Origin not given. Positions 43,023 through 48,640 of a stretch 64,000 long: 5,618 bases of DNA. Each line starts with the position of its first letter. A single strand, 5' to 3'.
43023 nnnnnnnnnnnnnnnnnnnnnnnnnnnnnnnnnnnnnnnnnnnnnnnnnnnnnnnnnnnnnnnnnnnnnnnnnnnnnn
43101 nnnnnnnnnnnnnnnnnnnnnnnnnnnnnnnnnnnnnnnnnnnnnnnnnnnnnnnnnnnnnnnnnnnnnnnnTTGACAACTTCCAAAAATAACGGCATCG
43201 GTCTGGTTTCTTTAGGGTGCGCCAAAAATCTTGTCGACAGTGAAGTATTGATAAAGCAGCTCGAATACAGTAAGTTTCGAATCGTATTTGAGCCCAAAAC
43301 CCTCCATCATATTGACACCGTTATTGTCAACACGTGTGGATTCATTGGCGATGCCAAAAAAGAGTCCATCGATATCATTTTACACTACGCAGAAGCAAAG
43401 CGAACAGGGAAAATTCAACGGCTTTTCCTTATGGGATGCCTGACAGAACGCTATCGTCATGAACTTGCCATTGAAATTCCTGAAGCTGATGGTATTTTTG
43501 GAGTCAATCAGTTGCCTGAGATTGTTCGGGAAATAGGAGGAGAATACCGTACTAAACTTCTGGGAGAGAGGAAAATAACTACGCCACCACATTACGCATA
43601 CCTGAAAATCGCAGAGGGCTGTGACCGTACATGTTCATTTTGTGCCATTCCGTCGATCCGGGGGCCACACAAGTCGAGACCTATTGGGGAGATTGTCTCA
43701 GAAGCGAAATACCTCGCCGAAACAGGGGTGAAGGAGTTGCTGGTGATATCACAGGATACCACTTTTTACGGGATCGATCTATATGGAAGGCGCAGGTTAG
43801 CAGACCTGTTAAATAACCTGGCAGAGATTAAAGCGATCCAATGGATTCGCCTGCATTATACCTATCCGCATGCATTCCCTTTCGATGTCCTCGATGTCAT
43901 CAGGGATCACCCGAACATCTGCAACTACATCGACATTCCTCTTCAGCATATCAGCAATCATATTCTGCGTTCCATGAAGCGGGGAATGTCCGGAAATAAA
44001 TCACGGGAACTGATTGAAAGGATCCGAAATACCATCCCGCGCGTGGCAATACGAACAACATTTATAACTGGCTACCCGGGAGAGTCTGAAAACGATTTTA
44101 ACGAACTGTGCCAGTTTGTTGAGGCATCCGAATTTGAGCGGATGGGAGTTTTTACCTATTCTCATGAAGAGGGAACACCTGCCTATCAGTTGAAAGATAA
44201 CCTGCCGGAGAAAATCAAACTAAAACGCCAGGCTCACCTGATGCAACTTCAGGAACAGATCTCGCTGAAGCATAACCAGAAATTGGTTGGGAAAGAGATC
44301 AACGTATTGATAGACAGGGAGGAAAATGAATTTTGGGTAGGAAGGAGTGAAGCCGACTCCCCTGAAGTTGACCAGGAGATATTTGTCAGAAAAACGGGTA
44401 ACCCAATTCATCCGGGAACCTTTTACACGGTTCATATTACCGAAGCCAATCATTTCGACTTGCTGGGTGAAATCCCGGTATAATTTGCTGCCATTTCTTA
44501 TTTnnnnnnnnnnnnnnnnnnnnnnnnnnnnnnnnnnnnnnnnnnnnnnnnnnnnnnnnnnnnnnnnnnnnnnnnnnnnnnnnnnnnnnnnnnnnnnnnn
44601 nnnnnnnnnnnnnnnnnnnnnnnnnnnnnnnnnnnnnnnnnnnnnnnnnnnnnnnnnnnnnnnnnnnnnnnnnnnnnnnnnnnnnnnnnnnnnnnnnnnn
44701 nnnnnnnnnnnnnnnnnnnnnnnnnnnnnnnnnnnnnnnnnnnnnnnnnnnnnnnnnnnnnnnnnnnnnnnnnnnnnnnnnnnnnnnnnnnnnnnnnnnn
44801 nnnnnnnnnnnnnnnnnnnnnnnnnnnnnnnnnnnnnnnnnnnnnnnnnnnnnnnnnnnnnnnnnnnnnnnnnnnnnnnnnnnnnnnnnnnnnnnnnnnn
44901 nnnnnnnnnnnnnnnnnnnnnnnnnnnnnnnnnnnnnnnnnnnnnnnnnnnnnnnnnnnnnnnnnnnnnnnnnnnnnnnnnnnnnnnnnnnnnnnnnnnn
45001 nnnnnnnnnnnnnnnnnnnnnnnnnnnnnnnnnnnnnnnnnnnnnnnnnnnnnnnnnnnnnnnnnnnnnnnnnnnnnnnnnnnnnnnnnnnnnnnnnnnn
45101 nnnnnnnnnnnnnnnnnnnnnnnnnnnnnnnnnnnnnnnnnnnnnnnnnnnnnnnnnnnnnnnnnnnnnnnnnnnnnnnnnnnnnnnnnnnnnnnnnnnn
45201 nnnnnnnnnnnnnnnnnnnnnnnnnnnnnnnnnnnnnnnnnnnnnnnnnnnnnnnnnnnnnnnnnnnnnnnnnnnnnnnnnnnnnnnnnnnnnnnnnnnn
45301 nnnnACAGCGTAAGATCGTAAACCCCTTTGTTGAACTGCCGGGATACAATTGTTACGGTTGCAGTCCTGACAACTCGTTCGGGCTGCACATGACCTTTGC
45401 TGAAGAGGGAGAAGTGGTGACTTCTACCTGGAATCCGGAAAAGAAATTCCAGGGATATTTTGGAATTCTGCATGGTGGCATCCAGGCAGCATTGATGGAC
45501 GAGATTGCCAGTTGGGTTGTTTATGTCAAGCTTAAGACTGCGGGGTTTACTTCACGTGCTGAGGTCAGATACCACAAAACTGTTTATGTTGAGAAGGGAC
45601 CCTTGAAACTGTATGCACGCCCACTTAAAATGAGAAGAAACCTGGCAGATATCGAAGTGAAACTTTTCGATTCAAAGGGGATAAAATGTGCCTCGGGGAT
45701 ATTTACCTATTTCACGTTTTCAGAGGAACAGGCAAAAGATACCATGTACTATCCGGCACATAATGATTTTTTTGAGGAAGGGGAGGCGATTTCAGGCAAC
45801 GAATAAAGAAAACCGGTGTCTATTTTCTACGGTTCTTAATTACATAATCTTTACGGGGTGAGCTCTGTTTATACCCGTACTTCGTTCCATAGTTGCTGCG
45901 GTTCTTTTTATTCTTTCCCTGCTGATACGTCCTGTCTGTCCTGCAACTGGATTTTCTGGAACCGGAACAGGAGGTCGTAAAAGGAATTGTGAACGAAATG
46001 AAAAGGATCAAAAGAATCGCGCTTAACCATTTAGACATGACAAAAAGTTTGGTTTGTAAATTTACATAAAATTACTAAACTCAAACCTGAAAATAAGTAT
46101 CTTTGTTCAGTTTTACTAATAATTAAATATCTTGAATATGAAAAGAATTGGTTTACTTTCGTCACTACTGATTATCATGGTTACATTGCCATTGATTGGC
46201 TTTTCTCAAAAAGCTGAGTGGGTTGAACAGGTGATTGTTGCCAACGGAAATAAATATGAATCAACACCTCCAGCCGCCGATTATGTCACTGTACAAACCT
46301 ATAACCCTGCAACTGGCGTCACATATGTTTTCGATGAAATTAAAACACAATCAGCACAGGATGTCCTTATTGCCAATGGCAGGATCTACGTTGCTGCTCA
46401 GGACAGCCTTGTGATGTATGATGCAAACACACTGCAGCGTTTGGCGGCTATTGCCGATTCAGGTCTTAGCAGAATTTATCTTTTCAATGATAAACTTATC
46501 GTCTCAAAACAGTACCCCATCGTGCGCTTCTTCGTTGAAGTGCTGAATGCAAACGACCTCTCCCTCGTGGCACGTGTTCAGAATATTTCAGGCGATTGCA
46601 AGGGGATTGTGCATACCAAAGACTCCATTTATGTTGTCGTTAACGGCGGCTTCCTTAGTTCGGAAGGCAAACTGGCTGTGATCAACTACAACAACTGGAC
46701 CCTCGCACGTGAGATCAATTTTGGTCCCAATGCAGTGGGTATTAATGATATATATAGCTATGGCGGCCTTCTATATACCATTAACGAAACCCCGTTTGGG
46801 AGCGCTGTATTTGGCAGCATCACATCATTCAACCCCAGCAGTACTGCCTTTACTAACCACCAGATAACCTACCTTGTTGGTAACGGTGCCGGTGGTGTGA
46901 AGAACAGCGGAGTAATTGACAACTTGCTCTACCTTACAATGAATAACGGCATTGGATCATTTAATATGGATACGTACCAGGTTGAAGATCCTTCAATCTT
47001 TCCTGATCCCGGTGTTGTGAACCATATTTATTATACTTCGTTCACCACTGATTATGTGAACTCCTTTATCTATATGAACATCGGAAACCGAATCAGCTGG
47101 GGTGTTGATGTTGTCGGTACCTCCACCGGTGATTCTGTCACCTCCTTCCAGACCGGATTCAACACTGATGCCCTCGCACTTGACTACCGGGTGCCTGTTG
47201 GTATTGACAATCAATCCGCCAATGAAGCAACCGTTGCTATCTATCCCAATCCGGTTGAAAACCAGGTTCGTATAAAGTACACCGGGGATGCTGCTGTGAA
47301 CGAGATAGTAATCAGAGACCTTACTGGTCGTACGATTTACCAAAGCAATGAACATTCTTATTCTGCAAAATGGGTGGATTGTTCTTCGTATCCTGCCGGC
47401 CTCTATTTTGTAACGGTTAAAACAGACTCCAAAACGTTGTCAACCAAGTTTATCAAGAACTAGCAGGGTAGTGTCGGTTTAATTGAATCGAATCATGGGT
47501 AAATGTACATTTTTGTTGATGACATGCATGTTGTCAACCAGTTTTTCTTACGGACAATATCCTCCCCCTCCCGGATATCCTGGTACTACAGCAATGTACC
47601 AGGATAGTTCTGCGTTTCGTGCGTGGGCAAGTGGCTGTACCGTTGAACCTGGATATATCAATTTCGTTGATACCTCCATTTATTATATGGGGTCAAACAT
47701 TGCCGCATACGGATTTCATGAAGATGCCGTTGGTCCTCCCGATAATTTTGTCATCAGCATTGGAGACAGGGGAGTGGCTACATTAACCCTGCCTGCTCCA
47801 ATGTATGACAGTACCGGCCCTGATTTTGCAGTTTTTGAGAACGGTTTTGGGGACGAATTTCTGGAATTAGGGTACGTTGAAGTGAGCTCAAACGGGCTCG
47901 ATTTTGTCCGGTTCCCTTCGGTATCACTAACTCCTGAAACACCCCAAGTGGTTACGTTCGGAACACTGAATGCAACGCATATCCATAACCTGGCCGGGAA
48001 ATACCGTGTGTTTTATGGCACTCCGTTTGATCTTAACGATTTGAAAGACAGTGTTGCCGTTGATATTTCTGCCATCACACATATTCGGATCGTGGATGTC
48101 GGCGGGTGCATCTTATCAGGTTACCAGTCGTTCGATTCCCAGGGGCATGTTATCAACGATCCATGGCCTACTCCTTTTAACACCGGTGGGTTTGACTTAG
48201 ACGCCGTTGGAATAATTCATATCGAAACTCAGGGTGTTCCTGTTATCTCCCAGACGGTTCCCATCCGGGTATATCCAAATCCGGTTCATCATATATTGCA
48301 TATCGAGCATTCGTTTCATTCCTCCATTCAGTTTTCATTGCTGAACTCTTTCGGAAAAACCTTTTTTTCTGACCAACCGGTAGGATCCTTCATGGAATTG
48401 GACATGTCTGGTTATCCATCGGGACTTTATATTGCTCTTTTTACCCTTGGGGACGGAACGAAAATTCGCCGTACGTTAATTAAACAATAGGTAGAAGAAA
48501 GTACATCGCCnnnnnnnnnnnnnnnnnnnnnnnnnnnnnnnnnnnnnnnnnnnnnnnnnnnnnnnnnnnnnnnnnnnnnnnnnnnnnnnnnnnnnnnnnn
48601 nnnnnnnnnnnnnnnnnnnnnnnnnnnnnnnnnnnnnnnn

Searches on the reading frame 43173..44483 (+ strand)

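Call 74: search_protein_families(library=pfam, proteins=[window:43173-44483:+], max_evalue=0.00001)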
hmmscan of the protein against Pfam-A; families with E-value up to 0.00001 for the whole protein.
window:43173-44483:+ (436 aa): 3 families
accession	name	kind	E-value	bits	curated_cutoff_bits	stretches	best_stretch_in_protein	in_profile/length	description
PF04055.27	Radical_SAM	-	1e-23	84.8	29.5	1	146-316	3-166/166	Radical SAM superfamily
PF18693.7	TRAM_2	-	3e-21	75.8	27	1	372-434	1-62/63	TRAM domain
PF00919.26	UPF0004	-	8e-18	64.7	27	1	11-110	4-98/98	Uncharacterized protein family UPF0004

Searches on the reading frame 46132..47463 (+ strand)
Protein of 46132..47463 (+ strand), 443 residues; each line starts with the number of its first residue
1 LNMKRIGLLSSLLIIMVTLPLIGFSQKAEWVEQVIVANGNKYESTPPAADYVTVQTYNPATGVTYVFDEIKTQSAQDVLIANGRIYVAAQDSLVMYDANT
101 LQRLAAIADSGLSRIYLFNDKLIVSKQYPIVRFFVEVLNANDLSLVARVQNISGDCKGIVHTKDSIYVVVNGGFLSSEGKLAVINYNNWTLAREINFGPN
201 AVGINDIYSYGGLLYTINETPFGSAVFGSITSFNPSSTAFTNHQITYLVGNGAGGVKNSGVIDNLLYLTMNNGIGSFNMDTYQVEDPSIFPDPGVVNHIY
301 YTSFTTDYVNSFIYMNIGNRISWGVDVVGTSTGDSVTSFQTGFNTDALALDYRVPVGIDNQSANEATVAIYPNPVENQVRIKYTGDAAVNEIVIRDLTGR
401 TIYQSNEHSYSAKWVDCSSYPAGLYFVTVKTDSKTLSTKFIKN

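Call 74: search_protein_families(library=pfam, proteins=[window:46132-47463:+], max_evalue=0.00001)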
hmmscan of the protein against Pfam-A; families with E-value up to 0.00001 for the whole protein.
window:46132-47463:+ (443 aa): 1 family
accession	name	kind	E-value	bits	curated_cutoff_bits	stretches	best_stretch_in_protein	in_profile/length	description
PF18962.6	Por_Secre_tail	-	9.4e-14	51.9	27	1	370-441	1-74/75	Secretion system C-terminal sorting domain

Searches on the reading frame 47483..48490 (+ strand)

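Call 74: search_protein_families(library=pfam, proteins=[window:47483-48490:+], max_evalue=0.00001)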
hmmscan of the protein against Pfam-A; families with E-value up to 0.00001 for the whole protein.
window:47483-48490:+ (335 aa): 1 family
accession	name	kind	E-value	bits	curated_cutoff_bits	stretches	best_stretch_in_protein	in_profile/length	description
PF18962.6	Por_Secre_tail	-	3.2e-07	31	27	1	263-332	1-74/75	Secretion system C-terminal sorting domain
